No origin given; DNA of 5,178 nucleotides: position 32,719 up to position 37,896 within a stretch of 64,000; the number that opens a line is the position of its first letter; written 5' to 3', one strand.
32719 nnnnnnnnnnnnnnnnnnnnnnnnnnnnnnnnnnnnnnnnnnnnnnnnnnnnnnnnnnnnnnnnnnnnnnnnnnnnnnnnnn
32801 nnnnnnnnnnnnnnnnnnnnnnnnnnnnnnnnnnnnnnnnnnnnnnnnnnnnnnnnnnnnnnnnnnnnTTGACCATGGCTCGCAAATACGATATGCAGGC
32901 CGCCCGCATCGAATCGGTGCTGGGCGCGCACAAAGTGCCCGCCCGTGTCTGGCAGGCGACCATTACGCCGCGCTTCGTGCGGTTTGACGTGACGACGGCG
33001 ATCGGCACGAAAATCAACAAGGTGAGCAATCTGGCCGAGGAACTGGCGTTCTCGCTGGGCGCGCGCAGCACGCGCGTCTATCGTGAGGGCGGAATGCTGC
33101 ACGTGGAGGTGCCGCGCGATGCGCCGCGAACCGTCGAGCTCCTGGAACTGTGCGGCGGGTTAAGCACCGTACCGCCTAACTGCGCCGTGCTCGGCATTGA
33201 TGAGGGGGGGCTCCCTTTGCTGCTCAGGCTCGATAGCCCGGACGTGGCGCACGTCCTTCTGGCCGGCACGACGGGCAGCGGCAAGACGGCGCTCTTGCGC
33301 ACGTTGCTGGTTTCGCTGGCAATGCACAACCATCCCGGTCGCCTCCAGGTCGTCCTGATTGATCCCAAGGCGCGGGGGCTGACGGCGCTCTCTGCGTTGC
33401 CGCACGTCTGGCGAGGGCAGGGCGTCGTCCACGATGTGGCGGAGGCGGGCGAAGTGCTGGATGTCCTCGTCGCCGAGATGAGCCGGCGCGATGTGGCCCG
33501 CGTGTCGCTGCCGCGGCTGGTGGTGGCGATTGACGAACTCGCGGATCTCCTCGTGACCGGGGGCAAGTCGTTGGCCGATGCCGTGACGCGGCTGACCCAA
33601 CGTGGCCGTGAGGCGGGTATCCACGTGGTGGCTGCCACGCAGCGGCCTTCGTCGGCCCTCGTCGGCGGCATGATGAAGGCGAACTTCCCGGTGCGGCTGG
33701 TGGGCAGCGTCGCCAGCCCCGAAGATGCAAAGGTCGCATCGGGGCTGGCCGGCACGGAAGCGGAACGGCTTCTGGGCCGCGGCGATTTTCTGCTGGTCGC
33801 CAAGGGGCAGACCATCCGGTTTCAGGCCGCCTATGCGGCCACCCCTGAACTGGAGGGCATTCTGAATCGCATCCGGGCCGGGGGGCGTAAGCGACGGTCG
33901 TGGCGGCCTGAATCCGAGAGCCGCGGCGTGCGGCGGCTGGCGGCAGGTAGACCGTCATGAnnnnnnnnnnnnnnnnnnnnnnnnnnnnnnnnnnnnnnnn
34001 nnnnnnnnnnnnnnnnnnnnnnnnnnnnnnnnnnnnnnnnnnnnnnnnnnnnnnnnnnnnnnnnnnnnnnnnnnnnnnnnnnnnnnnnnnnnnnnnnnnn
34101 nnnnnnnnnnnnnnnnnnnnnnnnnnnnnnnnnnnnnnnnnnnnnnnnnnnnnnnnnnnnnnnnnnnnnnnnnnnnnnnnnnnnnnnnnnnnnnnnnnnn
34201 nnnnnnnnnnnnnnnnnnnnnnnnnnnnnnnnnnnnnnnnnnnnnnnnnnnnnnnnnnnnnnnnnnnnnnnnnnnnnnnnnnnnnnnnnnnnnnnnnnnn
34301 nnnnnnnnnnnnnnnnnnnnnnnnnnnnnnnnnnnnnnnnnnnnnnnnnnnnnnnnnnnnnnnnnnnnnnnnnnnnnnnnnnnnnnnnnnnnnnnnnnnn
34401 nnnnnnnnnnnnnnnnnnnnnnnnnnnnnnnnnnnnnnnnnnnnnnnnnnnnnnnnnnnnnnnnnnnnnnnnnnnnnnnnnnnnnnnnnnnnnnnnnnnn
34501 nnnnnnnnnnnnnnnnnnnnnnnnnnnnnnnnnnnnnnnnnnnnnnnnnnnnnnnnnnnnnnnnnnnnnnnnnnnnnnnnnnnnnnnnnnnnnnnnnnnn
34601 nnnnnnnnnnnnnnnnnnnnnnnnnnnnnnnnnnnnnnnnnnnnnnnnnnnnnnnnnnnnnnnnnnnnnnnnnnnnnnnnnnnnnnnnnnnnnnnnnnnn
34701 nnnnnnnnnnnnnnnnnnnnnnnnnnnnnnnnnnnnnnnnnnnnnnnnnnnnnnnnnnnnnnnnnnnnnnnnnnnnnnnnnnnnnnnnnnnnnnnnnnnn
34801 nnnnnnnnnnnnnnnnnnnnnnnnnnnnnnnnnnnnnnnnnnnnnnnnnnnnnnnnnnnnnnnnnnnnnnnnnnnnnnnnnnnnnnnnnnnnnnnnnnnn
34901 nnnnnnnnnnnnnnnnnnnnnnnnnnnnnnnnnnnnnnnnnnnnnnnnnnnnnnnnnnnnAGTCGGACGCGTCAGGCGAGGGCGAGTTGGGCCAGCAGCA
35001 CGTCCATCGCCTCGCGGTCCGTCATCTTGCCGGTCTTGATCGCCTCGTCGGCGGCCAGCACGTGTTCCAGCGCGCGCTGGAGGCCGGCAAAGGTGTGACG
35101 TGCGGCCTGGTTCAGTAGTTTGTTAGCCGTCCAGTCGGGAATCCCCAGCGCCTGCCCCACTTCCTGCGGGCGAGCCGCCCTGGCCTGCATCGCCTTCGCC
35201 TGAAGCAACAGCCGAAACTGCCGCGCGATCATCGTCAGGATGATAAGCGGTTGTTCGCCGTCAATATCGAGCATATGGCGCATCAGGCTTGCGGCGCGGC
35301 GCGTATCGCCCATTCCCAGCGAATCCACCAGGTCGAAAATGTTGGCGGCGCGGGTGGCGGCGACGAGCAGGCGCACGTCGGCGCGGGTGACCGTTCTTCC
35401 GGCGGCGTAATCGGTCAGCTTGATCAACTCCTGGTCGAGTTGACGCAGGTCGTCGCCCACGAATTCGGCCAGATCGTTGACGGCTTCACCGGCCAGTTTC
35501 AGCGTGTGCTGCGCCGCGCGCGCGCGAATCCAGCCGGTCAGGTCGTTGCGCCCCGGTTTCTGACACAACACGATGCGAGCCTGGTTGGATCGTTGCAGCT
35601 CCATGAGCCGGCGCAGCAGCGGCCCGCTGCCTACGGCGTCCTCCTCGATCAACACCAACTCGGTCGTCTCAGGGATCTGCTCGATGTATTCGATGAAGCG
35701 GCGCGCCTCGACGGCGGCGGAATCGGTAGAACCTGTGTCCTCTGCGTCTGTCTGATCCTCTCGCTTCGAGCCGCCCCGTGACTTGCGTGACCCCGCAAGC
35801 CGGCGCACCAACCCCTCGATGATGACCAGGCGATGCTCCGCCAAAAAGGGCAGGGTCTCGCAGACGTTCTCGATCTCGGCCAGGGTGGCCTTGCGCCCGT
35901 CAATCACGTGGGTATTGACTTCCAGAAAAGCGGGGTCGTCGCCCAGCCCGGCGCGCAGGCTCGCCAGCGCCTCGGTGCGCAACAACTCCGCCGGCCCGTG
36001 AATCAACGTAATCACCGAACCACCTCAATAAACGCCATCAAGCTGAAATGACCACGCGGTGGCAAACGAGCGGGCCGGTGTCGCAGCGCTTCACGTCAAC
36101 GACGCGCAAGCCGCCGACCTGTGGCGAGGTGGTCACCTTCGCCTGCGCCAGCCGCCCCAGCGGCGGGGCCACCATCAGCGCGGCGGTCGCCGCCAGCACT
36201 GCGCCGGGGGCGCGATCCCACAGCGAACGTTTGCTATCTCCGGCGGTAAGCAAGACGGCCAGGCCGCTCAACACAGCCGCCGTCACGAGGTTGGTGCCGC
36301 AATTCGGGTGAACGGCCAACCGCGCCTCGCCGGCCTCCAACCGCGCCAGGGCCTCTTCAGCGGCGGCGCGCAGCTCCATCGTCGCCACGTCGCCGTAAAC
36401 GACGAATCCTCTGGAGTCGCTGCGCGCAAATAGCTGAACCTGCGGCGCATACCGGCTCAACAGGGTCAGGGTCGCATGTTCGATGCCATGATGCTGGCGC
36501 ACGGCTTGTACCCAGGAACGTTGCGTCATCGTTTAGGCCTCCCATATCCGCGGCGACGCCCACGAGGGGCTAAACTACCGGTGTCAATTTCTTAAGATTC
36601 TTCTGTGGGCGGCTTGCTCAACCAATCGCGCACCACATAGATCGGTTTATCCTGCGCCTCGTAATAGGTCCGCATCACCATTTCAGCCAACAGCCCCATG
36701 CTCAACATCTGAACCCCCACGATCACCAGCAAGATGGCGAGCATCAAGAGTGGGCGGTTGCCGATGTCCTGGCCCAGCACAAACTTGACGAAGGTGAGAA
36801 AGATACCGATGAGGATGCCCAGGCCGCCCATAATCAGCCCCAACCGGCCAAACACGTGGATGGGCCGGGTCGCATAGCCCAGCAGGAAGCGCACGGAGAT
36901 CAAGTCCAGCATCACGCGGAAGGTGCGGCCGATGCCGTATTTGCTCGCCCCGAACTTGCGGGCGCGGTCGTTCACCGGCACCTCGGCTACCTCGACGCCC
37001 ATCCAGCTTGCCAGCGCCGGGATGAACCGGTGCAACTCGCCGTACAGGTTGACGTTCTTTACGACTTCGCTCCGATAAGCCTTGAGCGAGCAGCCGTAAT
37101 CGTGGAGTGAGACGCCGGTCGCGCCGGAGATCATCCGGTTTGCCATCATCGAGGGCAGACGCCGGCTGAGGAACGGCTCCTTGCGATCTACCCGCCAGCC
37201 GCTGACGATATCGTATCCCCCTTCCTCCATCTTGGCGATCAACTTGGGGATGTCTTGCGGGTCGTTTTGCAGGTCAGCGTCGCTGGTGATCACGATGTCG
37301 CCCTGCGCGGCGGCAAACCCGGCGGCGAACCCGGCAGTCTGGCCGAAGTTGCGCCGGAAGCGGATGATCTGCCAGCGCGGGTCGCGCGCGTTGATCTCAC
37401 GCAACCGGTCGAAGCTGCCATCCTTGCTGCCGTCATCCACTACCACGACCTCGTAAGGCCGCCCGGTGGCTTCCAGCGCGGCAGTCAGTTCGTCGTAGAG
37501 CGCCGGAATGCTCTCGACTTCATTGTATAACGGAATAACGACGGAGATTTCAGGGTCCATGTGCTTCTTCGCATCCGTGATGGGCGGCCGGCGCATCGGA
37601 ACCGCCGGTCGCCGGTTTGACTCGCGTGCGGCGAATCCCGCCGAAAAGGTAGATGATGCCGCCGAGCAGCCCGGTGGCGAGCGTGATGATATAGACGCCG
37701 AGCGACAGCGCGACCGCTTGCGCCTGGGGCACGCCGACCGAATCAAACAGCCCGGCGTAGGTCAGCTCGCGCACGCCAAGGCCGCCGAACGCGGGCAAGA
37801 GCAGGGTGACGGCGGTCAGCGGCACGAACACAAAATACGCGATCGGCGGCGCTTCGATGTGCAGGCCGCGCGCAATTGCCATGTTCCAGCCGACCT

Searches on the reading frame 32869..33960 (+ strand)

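Call 14: search_protein_families(library=pfam, proteins=[window:32869-33960:+], max_evalue=0.01)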
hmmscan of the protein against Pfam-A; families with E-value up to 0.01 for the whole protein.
window:32869-33960:+ (363 aa): 11 families
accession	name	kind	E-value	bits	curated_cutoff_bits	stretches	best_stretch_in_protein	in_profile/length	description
PF01580.24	FtsK_SpoIIIE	-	1.1e-34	120.3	24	2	121-208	33-120/221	FtsK/SpoIIIE family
PF17854.6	FtsK_alpha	-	2.4e-10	40.9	22.9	1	6-82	21-100/101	FtsK alpha domain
PF13401.12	AAA_22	-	5.1e-05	24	27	1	129-254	8-119/130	AAA domain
PF25199.1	nSTAND_NTPase5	-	0.00017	21.9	34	1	127-180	42-93/145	Novel STAND NTPase 5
PF10412.15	TrwB_AAD_bind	-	0.00027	20.4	20.5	1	125-153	14-42/387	Type IV secretion-system coupling protein DNA-binding domain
PF13191.12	AAA_16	-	0.0003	21.8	32.6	1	120-248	18-129/167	AAA ATPase domain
PF01935.23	DUF87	-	0.00092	19.8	23.2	1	113-166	10-60/220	Helicase HerA, central domain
PF20703.3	nSTAND1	-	0.0013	18.8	27.1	1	127-255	34-157/379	Novel STAND NTPase 1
PF06414.18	Zeta_toxin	-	0.003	17.5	22.3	0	128-154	18-44/199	Zeta toxin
PF05729.18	NACHT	-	0.0031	17.8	26.7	1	129-163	3-38/167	NACHT domain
PF00437.27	T2SSE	-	0.0032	16.6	24.9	1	108-153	124-169/370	Type II/IV secretion system protein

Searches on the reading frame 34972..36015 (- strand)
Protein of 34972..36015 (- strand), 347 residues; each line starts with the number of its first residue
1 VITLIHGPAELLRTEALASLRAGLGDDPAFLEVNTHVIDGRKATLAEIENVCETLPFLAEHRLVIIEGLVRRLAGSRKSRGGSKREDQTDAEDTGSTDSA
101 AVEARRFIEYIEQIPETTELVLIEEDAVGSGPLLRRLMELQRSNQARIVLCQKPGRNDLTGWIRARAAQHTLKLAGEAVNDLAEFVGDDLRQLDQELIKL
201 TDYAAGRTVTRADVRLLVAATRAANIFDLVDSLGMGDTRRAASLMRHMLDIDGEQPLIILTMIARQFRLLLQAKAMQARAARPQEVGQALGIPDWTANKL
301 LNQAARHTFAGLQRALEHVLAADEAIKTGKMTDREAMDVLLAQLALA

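Call 14: search_protein_families(library=pfam, proteins=[window:34972-36015:-], max_evalue=0.01)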
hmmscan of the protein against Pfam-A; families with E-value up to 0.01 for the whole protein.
window:34972-36015:- (347 aa): 3 families
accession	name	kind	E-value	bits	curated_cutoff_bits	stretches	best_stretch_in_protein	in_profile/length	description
PF21694.2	DNA_pol3_delta_C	-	1.4e-26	93.3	27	1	224-343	2-120/121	DNA polymerase III delta subunit, C-terminal domain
PF06144.19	DNA_pol3_delta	-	4.6e-06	27.1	21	1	28-67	25-64/124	DNA polymerase III, delta subunit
PF14840.11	DNA_pol3_delt_C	-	0.0028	18.4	27.3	1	227-280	2-54/125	Processivity clamp loader gamma complex DNA pol III C-term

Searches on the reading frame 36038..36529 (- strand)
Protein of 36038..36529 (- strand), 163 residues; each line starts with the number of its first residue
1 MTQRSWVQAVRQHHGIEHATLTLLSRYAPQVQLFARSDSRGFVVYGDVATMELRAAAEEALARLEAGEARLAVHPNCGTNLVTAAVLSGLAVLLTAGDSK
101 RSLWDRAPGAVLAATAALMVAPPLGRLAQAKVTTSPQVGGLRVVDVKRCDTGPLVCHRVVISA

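Call 14: search_protein_families(library=pfam, proteins=[window:36038-36529:-], max_evalue=0.01)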
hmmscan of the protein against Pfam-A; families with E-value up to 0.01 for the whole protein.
window:36038-36529:- (163 aa): 1 family
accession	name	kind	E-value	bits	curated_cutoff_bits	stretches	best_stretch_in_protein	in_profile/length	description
PF19928.4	DUF6391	-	9.1e-42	142.9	33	1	10-146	2-134/134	Domain of unknown function (DUF6391)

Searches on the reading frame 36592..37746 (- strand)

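Call 14: search_protein_families(library=pfam, proteins=[window:36592-37746:-], max_evalue=0.01)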
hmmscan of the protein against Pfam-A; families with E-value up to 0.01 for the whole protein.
window:36592-37746:- (384 aa): 4 families
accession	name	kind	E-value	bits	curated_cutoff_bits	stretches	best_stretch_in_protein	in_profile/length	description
PF00535.33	Glycos_transf_2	-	6.1e-35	121.1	23.3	1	68-231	1-166/168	Glycosyl transferase family 2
PF13641.12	Glyco_tranf_2_3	-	0.00049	20.6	27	1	65-181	1-119/230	Glycosyltransferase like family 2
PF13506.12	Glyco_transf_21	-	0.0044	16.9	21.7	1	142-189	24-71/174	Glycosyl transferase family 21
PF10111.15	Glyco_tranf_2_2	-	0.0048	16.9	27.3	1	68-162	1-95/276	Glycosyltransferase like family 2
